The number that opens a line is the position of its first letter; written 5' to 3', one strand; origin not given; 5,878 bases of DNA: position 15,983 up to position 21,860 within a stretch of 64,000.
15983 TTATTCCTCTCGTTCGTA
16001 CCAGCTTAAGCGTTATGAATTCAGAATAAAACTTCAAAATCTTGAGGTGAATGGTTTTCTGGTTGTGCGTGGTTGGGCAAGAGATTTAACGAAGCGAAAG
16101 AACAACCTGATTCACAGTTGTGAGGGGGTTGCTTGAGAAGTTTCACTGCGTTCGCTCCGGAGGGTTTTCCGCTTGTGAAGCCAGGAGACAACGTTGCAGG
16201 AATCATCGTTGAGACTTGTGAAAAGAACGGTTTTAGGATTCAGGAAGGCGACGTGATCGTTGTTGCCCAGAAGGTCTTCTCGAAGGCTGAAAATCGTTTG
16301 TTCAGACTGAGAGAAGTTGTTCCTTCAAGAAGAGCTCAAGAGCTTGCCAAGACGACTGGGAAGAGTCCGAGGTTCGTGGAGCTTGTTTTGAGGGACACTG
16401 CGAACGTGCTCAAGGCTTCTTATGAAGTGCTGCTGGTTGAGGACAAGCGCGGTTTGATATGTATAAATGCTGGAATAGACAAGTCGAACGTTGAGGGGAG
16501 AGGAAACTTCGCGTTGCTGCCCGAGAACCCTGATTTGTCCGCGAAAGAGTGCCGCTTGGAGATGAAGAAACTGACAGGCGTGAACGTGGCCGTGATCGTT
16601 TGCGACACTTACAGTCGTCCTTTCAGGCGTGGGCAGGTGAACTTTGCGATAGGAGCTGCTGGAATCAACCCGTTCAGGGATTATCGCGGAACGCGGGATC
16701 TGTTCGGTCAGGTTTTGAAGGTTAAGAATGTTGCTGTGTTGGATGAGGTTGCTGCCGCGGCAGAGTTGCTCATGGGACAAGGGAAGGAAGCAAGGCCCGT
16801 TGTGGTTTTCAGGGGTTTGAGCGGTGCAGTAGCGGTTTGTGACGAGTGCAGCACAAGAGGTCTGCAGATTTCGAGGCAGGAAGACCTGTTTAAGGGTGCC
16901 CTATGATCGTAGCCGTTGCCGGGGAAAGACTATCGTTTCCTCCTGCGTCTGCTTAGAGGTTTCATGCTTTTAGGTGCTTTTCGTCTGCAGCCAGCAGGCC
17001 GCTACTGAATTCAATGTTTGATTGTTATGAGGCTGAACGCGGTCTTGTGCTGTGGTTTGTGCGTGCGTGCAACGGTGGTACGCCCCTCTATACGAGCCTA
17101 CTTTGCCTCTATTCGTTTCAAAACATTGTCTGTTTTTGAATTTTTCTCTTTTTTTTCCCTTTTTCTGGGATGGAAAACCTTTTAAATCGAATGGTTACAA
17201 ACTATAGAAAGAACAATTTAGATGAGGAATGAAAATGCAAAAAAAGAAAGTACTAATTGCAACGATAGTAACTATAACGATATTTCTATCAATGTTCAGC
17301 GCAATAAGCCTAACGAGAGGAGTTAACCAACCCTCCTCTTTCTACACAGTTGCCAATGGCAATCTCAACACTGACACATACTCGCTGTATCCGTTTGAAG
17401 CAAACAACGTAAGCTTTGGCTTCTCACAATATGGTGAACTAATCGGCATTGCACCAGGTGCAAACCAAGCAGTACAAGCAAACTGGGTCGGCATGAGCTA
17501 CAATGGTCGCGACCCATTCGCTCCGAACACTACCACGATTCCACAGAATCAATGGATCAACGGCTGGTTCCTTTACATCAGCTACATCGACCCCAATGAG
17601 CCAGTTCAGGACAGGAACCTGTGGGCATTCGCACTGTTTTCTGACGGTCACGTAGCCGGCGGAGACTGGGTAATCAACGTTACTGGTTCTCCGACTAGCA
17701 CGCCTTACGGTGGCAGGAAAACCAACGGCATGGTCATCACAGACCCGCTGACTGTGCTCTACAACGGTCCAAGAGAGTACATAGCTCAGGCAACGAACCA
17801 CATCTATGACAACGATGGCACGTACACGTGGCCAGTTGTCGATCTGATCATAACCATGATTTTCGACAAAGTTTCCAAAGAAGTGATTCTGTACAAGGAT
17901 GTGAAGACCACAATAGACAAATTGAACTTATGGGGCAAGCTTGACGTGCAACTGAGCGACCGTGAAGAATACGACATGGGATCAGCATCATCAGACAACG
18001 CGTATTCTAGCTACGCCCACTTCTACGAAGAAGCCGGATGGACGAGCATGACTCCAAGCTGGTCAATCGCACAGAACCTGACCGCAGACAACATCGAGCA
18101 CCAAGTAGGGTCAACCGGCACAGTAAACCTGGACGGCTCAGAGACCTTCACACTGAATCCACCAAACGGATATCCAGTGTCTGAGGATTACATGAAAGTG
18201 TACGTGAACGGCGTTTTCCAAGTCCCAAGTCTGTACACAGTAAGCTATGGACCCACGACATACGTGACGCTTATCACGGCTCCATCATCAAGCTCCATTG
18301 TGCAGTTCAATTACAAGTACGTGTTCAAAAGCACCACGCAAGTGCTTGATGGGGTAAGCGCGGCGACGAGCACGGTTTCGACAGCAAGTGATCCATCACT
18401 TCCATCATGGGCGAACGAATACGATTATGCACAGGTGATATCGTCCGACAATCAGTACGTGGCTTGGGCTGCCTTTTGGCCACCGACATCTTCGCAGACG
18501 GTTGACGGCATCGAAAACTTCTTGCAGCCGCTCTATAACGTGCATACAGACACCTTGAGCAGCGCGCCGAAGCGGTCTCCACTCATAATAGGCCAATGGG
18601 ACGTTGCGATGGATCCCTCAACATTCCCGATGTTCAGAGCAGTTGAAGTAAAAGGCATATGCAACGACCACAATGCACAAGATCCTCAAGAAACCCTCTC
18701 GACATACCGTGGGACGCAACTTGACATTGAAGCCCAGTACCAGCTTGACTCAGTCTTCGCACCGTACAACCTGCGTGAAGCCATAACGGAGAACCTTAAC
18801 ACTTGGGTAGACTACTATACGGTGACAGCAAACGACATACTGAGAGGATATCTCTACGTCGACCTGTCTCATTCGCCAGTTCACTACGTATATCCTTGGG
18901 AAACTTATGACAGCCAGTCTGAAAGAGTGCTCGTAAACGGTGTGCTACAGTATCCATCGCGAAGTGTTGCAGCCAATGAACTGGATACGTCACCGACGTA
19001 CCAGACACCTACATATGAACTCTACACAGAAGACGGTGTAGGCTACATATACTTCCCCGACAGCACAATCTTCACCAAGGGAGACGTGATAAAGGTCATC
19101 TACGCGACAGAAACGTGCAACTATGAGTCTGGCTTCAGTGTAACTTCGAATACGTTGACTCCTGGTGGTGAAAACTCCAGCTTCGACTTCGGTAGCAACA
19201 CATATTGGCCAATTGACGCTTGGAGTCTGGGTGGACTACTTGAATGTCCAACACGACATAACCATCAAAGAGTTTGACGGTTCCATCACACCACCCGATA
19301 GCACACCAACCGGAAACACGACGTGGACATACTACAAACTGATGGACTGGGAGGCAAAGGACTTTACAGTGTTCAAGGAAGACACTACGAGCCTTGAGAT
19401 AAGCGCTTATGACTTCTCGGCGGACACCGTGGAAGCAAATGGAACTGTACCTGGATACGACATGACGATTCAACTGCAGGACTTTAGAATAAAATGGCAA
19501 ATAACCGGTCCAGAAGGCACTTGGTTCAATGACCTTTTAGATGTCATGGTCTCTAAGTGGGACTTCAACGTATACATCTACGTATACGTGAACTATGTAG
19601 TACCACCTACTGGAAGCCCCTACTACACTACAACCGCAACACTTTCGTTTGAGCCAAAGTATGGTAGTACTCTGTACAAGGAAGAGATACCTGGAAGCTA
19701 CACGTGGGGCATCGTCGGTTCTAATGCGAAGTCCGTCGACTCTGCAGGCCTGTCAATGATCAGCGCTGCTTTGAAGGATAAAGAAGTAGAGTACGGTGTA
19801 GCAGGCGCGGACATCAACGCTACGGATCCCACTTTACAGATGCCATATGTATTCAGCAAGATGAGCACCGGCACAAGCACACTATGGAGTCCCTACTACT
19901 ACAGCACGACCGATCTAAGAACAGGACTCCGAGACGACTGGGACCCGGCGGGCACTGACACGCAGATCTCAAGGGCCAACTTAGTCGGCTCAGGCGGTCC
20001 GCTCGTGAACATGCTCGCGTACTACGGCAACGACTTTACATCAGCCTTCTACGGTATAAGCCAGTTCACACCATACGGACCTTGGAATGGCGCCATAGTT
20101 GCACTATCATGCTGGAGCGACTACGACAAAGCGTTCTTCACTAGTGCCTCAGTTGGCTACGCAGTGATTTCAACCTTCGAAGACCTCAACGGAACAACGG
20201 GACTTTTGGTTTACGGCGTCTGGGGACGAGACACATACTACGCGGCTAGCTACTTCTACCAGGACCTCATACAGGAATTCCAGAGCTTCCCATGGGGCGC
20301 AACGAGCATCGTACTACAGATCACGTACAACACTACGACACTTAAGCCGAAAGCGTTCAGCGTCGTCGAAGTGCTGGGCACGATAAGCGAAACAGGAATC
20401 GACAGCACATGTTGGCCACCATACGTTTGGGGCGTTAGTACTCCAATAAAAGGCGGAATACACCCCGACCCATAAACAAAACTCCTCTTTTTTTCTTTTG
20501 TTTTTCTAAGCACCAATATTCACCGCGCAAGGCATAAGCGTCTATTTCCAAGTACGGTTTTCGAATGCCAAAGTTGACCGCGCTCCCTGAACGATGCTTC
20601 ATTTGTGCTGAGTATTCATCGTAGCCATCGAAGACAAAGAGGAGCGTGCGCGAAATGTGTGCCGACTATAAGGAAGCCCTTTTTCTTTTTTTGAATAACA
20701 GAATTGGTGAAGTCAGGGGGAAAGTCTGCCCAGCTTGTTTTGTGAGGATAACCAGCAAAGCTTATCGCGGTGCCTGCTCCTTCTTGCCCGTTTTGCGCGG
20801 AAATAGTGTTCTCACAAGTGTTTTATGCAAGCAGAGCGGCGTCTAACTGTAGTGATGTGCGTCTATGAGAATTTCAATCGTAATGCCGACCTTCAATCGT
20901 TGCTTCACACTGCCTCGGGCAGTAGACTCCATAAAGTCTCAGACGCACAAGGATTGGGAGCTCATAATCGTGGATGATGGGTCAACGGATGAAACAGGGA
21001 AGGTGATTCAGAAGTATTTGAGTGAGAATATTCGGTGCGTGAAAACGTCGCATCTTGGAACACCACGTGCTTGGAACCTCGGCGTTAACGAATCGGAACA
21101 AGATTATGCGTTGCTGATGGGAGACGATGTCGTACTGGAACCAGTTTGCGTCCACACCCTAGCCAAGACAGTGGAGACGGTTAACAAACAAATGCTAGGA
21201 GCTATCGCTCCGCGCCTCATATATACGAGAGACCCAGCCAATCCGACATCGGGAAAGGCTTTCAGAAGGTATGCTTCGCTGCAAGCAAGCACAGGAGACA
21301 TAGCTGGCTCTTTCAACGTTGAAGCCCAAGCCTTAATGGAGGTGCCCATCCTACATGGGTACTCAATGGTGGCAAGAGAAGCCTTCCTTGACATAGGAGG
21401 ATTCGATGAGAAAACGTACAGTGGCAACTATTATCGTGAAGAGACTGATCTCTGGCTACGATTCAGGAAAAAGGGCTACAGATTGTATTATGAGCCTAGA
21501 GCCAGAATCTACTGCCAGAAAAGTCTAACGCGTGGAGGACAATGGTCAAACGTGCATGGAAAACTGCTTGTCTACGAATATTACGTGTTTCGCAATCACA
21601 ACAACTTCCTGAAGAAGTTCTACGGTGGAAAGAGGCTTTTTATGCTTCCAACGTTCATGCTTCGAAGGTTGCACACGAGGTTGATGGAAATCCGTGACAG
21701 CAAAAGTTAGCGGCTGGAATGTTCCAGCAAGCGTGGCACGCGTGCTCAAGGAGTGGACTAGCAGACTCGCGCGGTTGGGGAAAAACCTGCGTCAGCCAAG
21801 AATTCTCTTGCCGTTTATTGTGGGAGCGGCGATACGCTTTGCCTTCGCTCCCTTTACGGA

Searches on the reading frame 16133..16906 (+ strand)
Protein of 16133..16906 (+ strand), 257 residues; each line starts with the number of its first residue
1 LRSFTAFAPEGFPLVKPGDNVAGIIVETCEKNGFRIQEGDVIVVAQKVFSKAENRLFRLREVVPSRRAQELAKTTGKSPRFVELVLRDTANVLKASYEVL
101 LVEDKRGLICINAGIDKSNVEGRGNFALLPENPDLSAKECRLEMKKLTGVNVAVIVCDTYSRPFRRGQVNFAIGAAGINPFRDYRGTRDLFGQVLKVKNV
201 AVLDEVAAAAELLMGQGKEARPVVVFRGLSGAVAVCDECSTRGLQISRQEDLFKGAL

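Call 42: search_protein_families(library=pfam, proteins=[window:16133-16906:+], max_evalue=0.001)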
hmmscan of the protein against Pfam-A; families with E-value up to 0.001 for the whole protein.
window:16133-16906:+ (257 aa): 1 family
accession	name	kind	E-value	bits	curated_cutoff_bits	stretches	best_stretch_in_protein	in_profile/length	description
PF01996.21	F420_ligase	-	2.8e-74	249.7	25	1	12-228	4-218/218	F420-0:Gamma-glutamyl ligase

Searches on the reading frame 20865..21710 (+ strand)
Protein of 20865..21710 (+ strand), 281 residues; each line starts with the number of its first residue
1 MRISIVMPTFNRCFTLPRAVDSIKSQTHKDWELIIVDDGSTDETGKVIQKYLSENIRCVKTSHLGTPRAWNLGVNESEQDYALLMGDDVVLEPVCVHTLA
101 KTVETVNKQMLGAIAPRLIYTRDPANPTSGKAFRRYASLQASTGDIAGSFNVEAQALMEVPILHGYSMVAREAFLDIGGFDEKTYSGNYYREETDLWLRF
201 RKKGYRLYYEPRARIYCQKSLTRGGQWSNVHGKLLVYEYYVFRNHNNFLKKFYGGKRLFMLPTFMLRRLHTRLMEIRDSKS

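Call 42: search_protein_families(library=pfam, proteins=[window:20865-21710:+], max_evalue=0.001)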
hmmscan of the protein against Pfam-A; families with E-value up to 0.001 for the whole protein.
window:20865-21710:+ (281 aa): 4 families
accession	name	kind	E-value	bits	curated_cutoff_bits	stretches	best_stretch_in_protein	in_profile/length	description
PF00535.33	Glycos_transf_2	-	3.7e-25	89.2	23.3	1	4-154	1-155/168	Glycosyl transferase family 2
PF13641.12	Glyco_tranf_2_3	-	3.8e-10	40.6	27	1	3-218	3-212/230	Glycosyltransferase like family 2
PF10111.15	Glyco_tranf_2_2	-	1.4e-09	38.3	27.3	1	23-203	22-202/276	Glycosyltransferase like family 2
PF13632.12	Glyco_trans_2_3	-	8.4e-07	29.4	27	1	82-227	2-129/198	Glycosyl transferase family group 2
